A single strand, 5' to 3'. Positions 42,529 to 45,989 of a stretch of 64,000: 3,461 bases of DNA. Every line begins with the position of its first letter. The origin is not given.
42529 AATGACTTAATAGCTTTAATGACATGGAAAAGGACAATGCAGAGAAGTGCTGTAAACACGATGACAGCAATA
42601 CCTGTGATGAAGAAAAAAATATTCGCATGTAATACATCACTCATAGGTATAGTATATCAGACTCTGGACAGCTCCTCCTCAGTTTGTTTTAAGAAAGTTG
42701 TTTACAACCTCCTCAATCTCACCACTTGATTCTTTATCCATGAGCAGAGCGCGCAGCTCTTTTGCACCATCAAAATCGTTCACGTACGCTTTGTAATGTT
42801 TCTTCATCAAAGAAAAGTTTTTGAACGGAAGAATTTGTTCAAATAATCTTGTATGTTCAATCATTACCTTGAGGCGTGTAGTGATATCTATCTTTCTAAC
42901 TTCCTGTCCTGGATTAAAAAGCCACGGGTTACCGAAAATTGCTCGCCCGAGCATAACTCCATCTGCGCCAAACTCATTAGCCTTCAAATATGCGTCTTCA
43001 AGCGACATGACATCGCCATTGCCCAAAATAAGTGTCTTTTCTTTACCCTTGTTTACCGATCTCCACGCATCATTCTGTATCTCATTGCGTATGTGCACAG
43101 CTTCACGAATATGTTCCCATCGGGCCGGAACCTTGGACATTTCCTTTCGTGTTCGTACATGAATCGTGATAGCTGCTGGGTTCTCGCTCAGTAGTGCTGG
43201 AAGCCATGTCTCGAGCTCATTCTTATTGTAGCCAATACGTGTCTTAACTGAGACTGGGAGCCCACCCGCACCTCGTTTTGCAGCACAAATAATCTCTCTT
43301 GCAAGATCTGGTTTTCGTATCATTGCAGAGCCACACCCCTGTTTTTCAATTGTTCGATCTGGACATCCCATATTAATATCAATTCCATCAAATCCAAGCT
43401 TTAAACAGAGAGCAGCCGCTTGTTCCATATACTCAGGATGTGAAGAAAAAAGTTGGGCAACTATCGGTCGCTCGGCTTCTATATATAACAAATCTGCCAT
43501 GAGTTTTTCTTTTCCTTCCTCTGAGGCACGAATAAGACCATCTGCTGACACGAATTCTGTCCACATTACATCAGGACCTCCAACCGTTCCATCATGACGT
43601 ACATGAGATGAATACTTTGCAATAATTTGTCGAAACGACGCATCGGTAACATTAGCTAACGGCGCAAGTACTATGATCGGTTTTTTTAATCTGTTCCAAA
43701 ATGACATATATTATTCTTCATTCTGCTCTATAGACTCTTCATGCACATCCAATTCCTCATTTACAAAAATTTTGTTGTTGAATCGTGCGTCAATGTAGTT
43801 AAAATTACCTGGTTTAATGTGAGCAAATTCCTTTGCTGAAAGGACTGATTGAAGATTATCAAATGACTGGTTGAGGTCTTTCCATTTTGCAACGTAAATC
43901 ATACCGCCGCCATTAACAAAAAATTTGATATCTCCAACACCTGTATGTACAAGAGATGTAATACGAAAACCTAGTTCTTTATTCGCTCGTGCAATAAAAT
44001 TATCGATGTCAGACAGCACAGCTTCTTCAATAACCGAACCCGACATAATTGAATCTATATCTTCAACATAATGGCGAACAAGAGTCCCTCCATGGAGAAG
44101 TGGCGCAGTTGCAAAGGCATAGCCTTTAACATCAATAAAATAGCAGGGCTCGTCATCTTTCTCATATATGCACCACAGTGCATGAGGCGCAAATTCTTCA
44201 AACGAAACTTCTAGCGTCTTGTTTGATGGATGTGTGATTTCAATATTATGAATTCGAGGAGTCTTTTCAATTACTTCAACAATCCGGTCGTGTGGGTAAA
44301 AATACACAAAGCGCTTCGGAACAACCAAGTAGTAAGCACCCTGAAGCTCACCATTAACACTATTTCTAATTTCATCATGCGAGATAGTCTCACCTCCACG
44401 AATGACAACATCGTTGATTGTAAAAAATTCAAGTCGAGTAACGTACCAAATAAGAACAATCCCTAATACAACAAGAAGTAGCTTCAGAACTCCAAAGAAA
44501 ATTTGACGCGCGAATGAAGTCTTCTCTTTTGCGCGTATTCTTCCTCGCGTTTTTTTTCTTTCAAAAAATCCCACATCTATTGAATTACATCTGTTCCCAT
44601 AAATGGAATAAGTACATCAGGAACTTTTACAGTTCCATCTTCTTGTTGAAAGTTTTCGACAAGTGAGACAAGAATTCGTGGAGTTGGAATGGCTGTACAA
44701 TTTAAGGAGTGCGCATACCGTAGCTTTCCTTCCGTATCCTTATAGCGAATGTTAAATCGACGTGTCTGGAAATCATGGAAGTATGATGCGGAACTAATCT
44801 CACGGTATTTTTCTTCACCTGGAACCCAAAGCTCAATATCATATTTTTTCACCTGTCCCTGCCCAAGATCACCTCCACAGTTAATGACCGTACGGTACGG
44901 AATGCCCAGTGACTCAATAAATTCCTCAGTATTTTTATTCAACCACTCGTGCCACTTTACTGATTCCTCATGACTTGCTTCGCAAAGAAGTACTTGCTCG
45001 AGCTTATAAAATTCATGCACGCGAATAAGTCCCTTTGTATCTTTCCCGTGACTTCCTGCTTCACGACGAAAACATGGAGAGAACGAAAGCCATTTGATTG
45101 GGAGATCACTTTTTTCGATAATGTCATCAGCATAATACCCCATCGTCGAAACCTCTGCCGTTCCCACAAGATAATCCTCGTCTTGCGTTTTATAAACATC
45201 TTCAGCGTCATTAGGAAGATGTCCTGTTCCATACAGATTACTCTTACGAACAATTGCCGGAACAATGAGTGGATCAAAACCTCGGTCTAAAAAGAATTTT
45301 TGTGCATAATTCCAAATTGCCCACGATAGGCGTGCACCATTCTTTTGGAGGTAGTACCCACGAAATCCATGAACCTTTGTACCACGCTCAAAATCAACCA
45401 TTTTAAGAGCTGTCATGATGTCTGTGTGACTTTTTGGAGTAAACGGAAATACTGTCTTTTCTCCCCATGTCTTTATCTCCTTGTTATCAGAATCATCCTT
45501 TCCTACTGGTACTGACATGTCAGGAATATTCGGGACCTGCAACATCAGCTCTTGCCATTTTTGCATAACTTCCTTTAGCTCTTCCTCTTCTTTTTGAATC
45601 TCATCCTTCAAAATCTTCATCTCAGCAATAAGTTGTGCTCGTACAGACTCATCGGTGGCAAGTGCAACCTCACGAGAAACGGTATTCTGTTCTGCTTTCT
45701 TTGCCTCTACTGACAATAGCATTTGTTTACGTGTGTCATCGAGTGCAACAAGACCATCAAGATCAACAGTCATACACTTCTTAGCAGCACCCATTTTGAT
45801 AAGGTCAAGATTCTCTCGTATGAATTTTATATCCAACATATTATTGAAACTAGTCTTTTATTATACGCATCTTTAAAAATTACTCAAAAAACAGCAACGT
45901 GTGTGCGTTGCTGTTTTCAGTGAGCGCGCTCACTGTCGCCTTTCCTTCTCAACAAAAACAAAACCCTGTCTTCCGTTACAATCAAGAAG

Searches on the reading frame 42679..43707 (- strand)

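Call 100: search_protein_families(library=pfam, proteins=[window:42679-43707:-], max_evalue=0.0001)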
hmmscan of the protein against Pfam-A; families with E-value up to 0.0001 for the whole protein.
window:42679-43707:- (342 aa): 1 family
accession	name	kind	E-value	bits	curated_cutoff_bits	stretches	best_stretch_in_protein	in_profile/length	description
PF01207.24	Dus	-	1.8e-53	182.2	20.4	1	14-337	2-305/311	Dihydrouridine synthase (Dus)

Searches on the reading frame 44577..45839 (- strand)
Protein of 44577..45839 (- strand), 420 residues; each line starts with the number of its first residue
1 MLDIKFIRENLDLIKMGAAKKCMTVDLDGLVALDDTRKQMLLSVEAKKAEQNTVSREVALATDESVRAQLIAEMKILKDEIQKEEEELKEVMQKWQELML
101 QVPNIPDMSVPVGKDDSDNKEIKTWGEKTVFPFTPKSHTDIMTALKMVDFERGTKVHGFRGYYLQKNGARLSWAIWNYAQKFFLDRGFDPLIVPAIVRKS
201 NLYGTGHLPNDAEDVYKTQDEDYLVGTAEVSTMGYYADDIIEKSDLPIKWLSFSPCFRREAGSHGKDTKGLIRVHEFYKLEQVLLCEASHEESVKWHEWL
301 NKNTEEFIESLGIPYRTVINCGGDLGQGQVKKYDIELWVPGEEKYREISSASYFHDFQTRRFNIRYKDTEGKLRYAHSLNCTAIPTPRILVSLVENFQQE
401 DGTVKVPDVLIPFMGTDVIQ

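Call 74: search_protein_families(library=pfam, proteins=[window:44577-45839:-], max_evalue=0.00001)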
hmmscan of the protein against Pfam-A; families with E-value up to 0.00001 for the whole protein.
window:44577-45839:- (420 aa): 2 families
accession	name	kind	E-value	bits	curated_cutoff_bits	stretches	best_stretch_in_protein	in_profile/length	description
PF00587.30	tRNA-synt_2b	-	4.9e-30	105.3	29.3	1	219-396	8-178/179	tRNA synthetase class II core domain (G, H, P, S and T)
PF02403.27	Seryl_tRNA_N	-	1.7e-22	80.1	28.2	1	1-106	1-108/108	Seryl-tRNA synthetase N-terminal domain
